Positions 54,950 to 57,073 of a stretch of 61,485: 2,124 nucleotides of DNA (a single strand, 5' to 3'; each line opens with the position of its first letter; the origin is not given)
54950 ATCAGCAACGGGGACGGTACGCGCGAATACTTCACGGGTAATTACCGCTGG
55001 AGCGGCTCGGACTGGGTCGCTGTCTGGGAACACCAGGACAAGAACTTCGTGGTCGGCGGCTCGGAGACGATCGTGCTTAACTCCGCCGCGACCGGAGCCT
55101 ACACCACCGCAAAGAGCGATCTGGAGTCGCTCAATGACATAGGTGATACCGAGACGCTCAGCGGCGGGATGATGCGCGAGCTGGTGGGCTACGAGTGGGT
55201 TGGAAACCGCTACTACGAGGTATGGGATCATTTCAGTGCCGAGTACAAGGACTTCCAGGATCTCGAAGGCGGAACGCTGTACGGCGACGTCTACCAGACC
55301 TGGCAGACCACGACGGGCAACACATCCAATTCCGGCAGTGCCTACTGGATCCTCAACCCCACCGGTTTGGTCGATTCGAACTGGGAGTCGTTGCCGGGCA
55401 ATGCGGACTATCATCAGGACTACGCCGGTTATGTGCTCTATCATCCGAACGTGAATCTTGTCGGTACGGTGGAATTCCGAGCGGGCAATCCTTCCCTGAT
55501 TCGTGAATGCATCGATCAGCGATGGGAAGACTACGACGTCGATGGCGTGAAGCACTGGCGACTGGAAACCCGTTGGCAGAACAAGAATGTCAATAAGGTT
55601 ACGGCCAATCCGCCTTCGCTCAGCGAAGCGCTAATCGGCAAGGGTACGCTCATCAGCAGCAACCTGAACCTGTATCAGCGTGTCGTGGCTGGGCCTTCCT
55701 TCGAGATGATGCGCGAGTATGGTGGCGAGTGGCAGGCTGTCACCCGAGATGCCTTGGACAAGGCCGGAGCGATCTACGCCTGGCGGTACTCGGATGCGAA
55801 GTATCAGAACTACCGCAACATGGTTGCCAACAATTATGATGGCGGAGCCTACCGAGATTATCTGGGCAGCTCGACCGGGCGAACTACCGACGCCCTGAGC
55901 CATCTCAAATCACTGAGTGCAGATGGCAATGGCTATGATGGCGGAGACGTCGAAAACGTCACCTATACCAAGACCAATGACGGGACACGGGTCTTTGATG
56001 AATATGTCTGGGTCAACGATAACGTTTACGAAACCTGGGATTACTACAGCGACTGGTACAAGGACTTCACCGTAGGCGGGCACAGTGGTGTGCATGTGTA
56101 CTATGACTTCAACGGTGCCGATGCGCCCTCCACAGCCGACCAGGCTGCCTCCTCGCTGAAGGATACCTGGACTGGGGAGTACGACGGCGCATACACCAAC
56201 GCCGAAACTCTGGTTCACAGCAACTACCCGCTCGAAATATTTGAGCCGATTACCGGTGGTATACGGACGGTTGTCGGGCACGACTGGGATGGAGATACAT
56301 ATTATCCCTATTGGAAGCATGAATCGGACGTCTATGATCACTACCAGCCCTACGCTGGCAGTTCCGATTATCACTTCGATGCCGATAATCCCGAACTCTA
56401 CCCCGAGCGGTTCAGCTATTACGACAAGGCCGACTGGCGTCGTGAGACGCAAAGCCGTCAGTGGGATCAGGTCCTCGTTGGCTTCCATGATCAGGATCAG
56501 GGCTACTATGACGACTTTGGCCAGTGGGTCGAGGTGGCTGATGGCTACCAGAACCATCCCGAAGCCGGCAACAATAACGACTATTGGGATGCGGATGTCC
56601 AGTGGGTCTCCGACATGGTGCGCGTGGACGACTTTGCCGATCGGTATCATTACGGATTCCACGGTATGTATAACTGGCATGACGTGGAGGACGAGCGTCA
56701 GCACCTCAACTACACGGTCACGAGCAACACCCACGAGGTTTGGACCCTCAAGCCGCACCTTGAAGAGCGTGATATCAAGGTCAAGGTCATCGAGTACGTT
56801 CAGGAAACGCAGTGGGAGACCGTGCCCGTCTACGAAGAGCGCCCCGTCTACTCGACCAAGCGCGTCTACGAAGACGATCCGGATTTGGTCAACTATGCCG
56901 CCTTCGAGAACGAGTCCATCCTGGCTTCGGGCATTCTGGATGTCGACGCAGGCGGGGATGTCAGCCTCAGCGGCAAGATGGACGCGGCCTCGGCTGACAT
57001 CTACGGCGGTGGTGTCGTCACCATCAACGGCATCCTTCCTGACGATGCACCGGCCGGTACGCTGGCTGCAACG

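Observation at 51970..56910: Aromatic (W/Y/H/N-rich), lower-GC ~1,650-aa island interrupting the solenoid repeats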

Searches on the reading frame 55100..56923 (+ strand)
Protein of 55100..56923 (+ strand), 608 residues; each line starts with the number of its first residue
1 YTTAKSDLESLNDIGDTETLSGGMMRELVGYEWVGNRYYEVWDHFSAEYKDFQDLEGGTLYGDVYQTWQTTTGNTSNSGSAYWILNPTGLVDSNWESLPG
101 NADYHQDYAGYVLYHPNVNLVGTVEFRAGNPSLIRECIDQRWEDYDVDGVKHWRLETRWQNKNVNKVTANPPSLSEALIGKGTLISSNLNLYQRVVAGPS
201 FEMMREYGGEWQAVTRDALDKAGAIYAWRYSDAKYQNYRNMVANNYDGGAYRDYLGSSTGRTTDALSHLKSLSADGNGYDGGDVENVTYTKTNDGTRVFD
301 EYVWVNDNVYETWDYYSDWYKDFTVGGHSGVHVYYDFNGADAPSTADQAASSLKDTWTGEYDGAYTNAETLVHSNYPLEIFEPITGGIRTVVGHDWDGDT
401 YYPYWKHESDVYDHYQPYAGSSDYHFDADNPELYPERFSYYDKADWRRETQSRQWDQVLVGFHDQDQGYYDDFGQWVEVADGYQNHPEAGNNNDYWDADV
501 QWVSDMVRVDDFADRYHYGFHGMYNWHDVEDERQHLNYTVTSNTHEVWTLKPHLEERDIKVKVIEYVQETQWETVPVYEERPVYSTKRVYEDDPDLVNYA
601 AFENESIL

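Call 65: search_protein_families(library=phrogs, proteins=[window:55100-56923:+], max_evalue=1)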
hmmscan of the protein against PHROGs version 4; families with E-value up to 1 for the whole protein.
window:55100-56923:+ (608 aa): 1 family
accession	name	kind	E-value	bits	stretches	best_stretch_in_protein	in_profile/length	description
phrog_25288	-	unknown function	0.24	12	1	147-173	31-57/234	-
